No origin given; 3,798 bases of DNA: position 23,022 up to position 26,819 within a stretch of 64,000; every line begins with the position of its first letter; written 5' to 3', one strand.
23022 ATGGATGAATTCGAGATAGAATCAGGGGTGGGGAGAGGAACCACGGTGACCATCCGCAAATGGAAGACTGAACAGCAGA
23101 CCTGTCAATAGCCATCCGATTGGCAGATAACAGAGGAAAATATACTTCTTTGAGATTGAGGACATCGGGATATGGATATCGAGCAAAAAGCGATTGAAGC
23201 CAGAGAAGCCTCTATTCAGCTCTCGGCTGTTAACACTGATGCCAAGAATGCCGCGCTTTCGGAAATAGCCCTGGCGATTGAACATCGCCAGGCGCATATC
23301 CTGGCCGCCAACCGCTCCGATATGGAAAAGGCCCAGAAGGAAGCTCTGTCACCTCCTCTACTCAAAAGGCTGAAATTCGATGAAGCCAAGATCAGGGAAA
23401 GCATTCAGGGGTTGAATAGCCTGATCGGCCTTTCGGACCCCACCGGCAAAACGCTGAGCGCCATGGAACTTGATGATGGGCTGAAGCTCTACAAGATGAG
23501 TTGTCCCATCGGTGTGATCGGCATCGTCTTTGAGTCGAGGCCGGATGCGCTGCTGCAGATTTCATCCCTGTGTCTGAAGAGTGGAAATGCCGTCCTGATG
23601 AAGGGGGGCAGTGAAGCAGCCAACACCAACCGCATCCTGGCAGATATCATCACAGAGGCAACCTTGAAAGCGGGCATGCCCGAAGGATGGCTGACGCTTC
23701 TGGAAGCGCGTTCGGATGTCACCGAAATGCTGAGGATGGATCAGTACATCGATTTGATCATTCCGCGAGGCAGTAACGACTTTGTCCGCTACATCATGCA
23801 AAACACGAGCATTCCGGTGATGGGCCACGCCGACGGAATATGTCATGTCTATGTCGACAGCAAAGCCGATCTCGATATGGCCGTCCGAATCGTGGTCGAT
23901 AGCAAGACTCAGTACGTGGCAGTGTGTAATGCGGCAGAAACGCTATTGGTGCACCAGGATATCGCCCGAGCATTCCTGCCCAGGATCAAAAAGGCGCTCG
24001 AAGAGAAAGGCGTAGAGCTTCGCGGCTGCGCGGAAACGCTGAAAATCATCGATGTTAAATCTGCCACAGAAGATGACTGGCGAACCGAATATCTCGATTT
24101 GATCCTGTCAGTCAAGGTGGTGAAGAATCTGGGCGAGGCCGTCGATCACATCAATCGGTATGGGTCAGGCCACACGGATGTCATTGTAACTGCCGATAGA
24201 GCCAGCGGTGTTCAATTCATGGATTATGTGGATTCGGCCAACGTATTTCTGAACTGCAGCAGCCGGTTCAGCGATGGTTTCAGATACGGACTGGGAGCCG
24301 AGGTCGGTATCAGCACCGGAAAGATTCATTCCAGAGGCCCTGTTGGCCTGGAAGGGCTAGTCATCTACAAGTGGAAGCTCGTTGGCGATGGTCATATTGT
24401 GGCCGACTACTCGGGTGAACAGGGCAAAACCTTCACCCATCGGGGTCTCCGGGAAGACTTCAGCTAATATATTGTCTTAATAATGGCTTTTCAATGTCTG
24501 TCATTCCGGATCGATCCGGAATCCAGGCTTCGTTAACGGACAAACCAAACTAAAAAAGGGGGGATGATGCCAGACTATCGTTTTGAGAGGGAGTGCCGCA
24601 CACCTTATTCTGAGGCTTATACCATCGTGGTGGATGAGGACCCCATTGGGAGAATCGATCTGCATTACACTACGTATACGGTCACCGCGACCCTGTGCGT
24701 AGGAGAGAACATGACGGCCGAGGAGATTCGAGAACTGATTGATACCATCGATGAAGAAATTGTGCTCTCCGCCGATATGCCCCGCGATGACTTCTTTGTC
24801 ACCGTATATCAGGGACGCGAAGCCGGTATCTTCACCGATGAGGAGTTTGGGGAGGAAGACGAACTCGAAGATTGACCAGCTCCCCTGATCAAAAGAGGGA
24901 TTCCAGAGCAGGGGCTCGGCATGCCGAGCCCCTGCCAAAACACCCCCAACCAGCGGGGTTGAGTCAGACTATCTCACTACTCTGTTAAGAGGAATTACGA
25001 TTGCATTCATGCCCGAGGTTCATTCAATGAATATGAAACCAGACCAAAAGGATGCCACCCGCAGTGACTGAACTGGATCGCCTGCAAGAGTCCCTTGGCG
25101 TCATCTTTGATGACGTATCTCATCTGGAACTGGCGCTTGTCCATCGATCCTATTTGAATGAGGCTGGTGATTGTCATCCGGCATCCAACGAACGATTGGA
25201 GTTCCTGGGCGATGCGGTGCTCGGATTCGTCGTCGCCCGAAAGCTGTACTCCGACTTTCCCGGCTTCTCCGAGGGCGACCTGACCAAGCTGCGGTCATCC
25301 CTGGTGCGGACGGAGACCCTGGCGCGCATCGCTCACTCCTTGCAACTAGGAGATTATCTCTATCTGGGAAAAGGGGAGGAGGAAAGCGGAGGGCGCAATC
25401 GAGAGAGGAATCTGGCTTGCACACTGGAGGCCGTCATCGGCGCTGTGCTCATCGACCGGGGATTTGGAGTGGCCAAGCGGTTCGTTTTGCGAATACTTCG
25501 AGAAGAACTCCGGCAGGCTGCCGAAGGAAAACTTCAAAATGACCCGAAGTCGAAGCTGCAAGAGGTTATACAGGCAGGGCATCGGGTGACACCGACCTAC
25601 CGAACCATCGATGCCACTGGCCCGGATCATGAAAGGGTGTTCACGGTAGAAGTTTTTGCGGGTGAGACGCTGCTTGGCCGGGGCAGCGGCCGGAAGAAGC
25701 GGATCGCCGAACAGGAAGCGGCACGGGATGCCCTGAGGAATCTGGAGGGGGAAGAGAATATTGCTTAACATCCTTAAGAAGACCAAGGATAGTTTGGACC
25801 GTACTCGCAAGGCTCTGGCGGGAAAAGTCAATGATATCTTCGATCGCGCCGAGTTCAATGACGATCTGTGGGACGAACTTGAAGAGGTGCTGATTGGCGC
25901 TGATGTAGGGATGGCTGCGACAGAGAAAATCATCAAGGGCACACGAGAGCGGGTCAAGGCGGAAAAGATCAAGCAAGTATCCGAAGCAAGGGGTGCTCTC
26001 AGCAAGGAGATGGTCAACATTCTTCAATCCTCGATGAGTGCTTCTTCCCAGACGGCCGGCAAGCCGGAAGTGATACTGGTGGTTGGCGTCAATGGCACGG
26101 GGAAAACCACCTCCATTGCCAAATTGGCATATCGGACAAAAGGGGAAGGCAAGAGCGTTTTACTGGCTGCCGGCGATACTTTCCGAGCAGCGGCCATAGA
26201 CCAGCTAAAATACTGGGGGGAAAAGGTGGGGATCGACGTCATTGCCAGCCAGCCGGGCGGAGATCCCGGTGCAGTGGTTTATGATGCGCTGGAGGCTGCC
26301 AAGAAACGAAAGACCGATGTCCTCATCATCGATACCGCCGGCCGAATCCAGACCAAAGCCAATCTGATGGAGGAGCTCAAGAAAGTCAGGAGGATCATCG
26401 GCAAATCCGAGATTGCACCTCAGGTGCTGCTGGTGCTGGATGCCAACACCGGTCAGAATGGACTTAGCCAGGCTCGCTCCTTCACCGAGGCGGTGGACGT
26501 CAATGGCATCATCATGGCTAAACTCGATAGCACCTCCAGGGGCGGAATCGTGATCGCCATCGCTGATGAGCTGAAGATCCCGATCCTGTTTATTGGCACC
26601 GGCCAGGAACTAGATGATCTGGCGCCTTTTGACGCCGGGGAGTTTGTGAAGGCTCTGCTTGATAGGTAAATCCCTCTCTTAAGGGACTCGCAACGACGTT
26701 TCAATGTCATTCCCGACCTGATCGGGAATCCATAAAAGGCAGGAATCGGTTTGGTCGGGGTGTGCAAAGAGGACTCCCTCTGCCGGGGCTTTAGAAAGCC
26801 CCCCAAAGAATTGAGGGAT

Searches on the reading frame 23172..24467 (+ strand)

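Call 49: search_protein_families(library=pfam, proteins=[window:23172-24467:+], max_evalue=0.00001)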
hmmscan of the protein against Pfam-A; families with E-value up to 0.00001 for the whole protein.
window:23172-24467:+ (431 aa): 1 family
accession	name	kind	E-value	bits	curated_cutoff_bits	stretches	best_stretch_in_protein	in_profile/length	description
PF00171.27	Aldedh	-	2.2e-23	83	23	1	2-278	30-295/461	Aldehyde dehydrogenase family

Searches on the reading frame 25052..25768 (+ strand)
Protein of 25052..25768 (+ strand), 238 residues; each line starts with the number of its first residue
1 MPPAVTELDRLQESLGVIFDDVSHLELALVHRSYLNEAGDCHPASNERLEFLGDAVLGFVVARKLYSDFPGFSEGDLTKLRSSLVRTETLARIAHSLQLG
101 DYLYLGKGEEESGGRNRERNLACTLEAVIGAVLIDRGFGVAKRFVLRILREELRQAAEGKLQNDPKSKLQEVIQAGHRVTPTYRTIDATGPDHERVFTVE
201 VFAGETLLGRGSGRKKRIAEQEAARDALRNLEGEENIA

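Call 67: search_protein_families(library=pfam, proteins=[window:25052-25768:+], max_evalue=1e-8)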
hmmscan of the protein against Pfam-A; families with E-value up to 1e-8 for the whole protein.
window:25052-25768:+ (238 aa): 3 families
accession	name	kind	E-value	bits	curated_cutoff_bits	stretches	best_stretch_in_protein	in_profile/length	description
PF14622.11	Ribonucleas_3_3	-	1.8e-35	122.4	35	1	25-149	5-125/128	Ribonuclease-III-like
PF00636.31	Ribonuclease_3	-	5.8e-24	85.3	27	1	47-137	1-102/102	Ribonuclease III domain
PF00035.32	dsrm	-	4.4e-17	62.8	23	1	165-231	1-66/66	Double-stranded RNA binding motif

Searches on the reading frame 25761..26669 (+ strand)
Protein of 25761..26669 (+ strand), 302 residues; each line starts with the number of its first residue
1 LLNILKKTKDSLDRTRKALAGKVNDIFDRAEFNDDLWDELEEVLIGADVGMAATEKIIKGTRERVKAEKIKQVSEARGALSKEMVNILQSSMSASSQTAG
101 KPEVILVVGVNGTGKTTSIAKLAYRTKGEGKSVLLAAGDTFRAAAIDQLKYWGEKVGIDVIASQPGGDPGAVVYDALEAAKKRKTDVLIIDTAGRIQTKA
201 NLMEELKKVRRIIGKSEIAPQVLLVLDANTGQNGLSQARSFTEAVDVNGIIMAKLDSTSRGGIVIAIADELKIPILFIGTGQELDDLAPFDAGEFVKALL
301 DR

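Call 67: search_protein_families(library=pfam, proteins=[window:25761-26669:+], max_evalue=1e-8)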
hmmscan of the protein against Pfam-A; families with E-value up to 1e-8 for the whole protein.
window:25761-26669:+ (302 aa): 2 families
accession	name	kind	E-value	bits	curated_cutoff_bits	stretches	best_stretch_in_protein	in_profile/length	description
PF00448.28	SRP54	-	2.6e-75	252.8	22.7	1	102-300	1-195/196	SRP54-type protein, GTPase domain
PF02881.24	SRP54_N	-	2.2e-11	44.2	22.4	1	20-84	2-75/75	SRP54-type protein, helical bundle domain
